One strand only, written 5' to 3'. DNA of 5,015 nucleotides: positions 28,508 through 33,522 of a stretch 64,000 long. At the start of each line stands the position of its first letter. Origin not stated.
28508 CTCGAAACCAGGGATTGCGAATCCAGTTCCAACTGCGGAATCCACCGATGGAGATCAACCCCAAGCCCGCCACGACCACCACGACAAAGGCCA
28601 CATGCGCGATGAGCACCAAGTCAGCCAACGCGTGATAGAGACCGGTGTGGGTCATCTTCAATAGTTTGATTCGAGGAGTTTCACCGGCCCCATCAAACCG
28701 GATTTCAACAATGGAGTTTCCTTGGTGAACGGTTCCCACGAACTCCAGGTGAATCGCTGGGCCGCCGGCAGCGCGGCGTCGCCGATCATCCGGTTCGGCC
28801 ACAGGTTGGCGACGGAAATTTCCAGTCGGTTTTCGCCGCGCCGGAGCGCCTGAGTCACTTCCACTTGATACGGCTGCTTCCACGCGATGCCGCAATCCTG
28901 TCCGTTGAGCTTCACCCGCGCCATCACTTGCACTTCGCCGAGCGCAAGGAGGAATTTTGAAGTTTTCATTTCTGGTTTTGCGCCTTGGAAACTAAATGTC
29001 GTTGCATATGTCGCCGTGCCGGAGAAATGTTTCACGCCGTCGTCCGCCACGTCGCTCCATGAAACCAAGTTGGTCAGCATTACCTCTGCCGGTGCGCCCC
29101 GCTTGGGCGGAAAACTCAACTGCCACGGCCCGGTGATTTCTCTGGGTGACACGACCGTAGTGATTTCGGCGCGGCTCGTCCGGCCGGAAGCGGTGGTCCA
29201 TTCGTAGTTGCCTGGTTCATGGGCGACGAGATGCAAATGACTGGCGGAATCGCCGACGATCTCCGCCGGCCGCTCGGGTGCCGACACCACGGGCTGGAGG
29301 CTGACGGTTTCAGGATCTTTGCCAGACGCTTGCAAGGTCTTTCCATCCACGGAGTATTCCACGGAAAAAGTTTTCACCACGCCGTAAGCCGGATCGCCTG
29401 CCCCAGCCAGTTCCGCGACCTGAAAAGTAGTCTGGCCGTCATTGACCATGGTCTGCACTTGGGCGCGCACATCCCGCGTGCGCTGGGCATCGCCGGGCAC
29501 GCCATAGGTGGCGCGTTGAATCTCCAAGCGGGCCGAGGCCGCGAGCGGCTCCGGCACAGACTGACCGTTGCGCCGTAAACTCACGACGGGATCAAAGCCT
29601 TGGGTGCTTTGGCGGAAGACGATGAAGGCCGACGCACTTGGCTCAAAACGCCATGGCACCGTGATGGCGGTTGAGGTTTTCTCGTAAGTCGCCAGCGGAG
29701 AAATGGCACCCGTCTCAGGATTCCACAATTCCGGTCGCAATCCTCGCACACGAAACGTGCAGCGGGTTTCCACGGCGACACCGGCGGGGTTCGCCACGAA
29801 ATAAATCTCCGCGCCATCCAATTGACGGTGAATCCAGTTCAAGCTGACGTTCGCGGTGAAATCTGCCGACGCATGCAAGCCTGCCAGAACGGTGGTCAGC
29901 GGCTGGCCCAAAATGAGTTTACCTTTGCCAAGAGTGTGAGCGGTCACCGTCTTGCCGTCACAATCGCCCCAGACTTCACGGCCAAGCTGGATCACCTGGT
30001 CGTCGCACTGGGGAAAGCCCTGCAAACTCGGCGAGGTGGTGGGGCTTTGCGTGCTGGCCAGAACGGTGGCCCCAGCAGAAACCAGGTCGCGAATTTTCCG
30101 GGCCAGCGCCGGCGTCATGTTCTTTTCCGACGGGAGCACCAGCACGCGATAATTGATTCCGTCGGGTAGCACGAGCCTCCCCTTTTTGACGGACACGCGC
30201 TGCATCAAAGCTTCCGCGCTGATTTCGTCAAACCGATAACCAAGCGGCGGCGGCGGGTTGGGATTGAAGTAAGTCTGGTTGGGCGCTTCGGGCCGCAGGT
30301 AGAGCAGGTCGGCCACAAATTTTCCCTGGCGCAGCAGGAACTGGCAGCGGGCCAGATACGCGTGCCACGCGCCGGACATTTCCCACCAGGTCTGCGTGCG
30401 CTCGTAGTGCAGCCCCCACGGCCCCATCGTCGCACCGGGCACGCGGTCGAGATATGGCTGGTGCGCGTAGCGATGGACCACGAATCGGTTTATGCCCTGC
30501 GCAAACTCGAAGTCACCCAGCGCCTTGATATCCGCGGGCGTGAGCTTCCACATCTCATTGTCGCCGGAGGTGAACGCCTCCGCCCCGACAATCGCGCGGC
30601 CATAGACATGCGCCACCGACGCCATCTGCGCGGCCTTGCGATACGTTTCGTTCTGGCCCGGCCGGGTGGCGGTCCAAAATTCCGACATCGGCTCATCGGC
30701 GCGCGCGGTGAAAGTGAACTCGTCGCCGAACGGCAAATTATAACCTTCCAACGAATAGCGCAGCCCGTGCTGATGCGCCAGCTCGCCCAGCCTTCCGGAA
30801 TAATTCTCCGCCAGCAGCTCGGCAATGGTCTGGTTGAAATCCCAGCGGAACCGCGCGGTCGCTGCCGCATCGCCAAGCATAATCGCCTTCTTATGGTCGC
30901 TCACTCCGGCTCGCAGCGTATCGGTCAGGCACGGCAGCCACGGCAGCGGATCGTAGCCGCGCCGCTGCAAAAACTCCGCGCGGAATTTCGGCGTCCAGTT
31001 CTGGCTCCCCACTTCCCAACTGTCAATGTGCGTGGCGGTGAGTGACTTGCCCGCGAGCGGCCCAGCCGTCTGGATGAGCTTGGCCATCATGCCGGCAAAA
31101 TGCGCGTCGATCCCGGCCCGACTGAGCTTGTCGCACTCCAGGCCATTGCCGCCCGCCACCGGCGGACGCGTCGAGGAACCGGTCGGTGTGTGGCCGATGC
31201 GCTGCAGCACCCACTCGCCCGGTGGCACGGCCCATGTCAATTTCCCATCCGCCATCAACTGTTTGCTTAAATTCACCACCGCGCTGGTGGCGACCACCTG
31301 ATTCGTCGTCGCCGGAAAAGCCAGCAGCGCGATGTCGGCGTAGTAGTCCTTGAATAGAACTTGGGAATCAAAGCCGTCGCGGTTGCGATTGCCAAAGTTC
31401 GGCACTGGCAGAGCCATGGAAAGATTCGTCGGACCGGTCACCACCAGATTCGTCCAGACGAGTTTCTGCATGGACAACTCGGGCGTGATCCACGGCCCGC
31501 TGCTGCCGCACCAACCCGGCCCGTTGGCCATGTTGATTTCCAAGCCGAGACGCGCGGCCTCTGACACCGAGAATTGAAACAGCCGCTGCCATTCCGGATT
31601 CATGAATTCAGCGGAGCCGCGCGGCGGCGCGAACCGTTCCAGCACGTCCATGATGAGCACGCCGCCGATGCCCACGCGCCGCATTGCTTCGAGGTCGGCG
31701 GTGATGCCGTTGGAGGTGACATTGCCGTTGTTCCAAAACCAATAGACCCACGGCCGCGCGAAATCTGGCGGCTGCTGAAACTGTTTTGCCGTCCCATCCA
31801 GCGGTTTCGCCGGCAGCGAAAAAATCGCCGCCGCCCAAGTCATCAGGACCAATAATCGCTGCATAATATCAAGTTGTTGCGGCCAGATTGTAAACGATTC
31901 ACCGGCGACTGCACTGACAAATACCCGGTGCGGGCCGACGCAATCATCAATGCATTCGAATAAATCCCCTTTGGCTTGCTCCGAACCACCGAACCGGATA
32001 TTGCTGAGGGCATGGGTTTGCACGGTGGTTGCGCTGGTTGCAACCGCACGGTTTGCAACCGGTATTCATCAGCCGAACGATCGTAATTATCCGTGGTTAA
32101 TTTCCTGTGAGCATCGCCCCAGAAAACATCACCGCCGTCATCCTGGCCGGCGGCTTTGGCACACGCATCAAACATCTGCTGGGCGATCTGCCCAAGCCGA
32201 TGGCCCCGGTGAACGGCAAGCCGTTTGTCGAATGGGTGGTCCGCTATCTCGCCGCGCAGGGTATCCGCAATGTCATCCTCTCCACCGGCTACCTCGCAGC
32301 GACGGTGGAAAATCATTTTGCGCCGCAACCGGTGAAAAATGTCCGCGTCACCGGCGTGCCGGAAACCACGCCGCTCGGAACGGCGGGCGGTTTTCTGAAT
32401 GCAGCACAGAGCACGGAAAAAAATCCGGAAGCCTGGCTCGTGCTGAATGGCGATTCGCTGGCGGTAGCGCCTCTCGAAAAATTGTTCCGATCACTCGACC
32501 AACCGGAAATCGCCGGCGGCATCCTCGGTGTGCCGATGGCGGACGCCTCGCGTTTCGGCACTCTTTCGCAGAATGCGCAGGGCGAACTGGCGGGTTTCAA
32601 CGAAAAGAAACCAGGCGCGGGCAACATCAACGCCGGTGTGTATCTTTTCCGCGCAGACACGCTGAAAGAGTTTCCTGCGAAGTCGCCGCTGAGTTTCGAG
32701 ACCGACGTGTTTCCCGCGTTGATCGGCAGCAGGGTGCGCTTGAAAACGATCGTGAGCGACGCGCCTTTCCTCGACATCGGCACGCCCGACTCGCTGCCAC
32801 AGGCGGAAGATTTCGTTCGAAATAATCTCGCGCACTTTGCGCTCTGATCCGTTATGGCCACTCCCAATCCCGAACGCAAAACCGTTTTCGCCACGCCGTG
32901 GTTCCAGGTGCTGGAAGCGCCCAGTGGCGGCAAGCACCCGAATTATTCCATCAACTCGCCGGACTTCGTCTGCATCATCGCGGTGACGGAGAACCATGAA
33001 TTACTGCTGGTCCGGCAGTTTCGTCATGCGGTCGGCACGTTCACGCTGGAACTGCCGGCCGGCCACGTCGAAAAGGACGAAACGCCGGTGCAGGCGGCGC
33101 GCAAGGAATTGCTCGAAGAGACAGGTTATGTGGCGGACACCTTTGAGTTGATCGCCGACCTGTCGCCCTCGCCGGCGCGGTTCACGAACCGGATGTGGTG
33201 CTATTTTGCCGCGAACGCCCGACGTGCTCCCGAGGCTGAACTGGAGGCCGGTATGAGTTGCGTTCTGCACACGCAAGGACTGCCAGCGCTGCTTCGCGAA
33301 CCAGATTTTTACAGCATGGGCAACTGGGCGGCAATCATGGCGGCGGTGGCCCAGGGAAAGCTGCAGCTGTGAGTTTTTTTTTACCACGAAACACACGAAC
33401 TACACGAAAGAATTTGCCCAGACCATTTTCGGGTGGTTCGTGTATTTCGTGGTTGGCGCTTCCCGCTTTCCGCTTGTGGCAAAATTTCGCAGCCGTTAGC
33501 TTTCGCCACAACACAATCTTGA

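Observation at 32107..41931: Ten-gene NDP-sugar operon combining a ColD-type 3-dehydratase, a split mini-E1 ThDP enzyme, a B12-radical-SAM enzyme and an LhgO-like flavoenzyme: candidate pathway to an undescribed branched or C-alkylated deoxysugar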

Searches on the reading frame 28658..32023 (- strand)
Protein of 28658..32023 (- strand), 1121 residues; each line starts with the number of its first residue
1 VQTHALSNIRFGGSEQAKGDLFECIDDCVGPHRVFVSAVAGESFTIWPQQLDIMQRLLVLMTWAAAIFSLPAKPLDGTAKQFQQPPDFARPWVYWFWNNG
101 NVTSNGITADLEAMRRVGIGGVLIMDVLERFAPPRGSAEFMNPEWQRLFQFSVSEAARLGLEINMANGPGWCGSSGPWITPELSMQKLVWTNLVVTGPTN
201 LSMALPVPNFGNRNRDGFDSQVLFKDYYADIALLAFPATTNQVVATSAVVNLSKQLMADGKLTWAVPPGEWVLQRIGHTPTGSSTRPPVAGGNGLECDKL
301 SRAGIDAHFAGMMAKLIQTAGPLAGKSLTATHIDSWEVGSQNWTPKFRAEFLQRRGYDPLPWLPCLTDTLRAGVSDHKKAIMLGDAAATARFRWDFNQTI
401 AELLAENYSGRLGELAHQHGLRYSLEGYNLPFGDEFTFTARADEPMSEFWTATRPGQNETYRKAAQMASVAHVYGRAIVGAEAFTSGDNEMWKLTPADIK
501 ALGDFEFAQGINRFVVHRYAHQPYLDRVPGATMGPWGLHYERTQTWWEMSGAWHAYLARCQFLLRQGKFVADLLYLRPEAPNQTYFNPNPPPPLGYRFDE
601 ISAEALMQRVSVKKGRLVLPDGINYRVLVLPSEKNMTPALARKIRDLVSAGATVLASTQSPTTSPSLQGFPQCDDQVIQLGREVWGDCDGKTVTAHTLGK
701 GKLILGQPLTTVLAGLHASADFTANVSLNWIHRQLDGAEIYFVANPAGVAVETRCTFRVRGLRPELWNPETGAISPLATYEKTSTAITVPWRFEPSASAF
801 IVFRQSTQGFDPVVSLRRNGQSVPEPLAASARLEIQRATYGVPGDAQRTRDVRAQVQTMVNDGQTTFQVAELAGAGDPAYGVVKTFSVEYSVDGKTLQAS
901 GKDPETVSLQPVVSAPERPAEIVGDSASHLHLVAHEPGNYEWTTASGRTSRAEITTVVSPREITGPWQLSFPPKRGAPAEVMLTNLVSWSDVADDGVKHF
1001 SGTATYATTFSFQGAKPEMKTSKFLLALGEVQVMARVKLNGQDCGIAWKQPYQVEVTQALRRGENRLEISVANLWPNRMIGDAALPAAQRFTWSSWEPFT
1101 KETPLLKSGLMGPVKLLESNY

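Call 11: search_protein_families(library=pfam, proteins=[window:28658-32023:-], max_evalue=0.001)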
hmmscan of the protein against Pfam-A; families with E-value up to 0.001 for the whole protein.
window:28658-32023:- (1121 aa): 3 families
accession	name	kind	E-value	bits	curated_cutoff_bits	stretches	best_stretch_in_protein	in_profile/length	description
PF17132.9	Glyco_hydro_106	-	2.1e-188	628.7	29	2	240-780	211-741/743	alpha-L-rhamnosidase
PF22666.2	Glyco_hydro_2_N2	-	5.6e-07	30.2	27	1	1003-1075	49-121/167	Glycosyl hydrolase 2 galactose-binding domain-like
PF11875.14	DnaJ-like_C11_C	-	0.00027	21.2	27.1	1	835-909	43-131/132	DnaJ-like protein C11, C-terminal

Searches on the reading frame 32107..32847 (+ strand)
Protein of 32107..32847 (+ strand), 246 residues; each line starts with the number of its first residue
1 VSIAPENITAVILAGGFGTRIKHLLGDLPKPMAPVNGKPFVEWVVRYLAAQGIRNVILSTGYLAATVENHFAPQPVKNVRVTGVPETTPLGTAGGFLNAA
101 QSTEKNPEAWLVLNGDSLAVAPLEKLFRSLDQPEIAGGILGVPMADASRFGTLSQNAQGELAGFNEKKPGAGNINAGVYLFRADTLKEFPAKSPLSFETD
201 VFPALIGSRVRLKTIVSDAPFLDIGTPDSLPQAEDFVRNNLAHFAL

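Call 3: search_protein_families(library=pfam, proteins=[window:32107-32847:+], max_evalue=0.01)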
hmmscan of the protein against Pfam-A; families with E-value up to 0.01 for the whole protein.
window:32107-32847:+ (246 aa): 2 families
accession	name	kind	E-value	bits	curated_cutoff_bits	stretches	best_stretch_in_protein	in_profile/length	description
PF00483.29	NTP_transferase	-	1.5e-27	97.2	21.2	1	10-238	2-243/245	Nucleotidyl transferase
PF12804.13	NTP_transf_3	-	3.5e-14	53.7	27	1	10-120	1-99/160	MobA-like NTP transferase domain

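Call 4: search_protein_families(library=ncbifam, proteins=[window:32107-32847:+], max_evalue=0.01)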
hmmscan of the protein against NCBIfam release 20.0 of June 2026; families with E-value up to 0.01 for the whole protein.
window:32107-32847:+ (246 aa): 39 families (the best 25 are shown)
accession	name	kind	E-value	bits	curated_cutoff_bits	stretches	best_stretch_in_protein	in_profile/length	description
NF052502.1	man1P_GTase_Rv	exception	3.6e-43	147.8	440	1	9-239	2-233/352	mannose-1-phosphate guanylyltransferase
NF049965.1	GlMnHpPGnyltfHddC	equivalog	5.1e-38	130.9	300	1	9-229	2-213/221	D-glycero-D-manno-heptose 1-phosphate guanosyltransferase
TIGR03992.1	Arch_glmU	subfamily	9.9e-27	93.8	292.1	1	9-236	2-226/393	bifunctional sugar-1-phosphate nucleotidylyltransferase/acetyltransferase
NF041313.1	UDPGP_AglF_Halo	equivalog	1.5e-19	70.3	400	1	9-234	2-231/234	UTP--glucose-1-phosphate uridylyltransferase AglF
NF045761.1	NAMPUrTaseMurU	equivalog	4.9e-19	69.1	250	1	9-129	2-120/226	N-acetylmuramate alpha-1-phosphate uridylyltransferase MurU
TIGR01173.1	glmU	equivalog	3.8e-16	59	366.85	1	9-189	2-180/452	bifunctional UDP-N-acetylglucosamine diphosphorylase/glucosamine-1-phosphate N-acetyltransferase GlmU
NF010938.0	PRK14358.1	equivalog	9.4e-16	57.4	500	1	8-182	8-182/481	bifunctional N-acetylglucosamine-1-phosphate uridyltransferase/glucosamine-1-phosphate acetyltransferase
NF003670.0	PRK05293.1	equivalog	1.8e-15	56.8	470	2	98-234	109-255/382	glucose-1-phosphate adenylyltransferase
NF010935.0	PRK14355.1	equivalog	8.7e-15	54.3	718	1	6-187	2-184/459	bifunctional UDP-N-acetylglucosamine diphosphorylase/glucosamine-1-phosphate N-acetyltransferase GlmU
TIGR01208.1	rmlA_long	equivalog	7.8e-14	51.3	320.25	1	10-237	2-234/353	glucose-1-phosphate thymidylyltransferase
NF010934.1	PRK14354.1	equivalog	2.6e-13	49.3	450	1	10-188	2-179/447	bifunctional UDP-N-acetylglucosamine diphosphorylase/glucosamine-1-phosphate N-acetyltransferase GlmU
TIGR02091.1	glgC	equivalog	4.2e-13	49.1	424.9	1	9-233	2-255/364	glucose-1-phosphate adenylyltransferase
NF041173.1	Sug_nt_acttase_Thmprot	equivalog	5.3e-13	48.7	600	1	9-230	2-220/405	bifunctional sugar-1-phosphate nucleotidylyltransferase/acetyltransferase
TIGR02623.1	G1P_cyt_trans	equivalog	1.2e-12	47.9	300.25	1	9-78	2-71/255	glucose-1-phosphate cytidylyltransferase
NF010933.0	PRK14353.1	equivalog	7.6e-12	44.6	505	1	6-169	4-161/453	bifunctional UDP-N-acetylglucosamine diphosphorylase/glucosamine-1-phosphate N-acetyltransferase GlmU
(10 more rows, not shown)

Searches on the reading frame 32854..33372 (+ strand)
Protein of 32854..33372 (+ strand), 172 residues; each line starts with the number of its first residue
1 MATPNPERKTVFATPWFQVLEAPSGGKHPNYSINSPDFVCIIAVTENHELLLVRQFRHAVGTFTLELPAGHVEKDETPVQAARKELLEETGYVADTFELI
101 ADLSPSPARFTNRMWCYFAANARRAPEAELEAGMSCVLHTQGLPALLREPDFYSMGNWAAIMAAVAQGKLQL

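Call 3: search_protein_families(library=pfam, proteins=[window:32854-33372:+], max_evalue=0.01)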
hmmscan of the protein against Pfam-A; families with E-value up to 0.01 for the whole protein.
window:32854-33372:+ (172 aa): 1 family
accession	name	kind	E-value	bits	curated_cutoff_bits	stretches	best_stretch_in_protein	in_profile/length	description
PF00293.34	NUDIX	-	1.9e-16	60.8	21.1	1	39-128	6-97/134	NUDIX domain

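Call 4: search_protein_families(library=ncbifam, proteins=[window:32854-33372:+], max_evalue=0.01)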
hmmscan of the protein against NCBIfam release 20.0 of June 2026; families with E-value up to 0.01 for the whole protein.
window:32854-33372:+ (172 aa): 18 families
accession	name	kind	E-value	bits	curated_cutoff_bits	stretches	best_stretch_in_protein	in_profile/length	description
NF008736.0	PRK11762.1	equivalog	1.4e-17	63.8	169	1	37-163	48-176/186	ADP compounds hydrolase NudE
NF008044.0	PRK10776.1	equivalog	4.1e-08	33.2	148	1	44-105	12-73/130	8-oxo-dGTP diphosphatase MutT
TIGR02705.1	nudix_YtkD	equivalog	4.8e-08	32.7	154.4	1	32-104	20-86/156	RNA deprotection pyrophosphohydrolase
TIGR00586.1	mutt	equivalog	3.7e-07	30.2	97.9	1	42-104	11-73/129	8-oxo-dGTP diphosphatase MutT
TIGR00052.1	TIGR00052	subfamily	6.7e-07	29.1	79.55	1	45-119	54-136/188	nudix-type nucleoside diphosphatase, YffH/AdpP family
NF001299.0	PRK00241.1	equivalog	1.1e-05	25.1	158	1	40-91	138-187/263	NAD(+) diphosphatase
NF006530.0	PRK08999.1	equivalog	4.4e-05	22.7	245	1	44-97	14-67/315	Nudix family hydrolase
NF001937.0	PRK00714.1-4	equivalog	0.0002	21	139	1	39-101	11-69/161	RNA pyrophosphohydrolase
NF001938.0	PRK00714.1-5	equivalog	0.00023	20.6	116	1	62-93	44-75/172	RNA pyrophosphohydrolase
NF011585.0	PRK15009.1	equivalog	0.00035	20.3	234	1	45-124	55-138/191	GDP-mannose pyrophosphatase NudK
NF041652.1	Nud_hyd_Dein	equivalog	0.00041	20.6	200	1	41-99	18-79/152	Nudix hydrolase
NF003791.0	PRK05379.2-3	equivalog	0.00056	19.2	409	1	35-92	199-256/340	bifunctional nicotinamide-nucleotide adenylyltransferase/Nudix hydroxylase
NF007834.0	PRK10546.1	equivalog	0.0012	18.7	156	1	44-101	11-68/135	pyrimidine (deoxy)nucleoside triphosphate diphosphatase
NF003785.0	PRK05379.1-1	equivalog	0.0013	18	418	1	35-91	200-256/347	bifunctional nicotinamide-nucleotide adenylyltransferase/Nudix hydroxylase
NF052459.1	OxoGTPPhMutT1Mycb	equivalog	0.0016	17.6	475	1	66-122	32-87/292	8-oxo-(d)GTP phosphatase MutT1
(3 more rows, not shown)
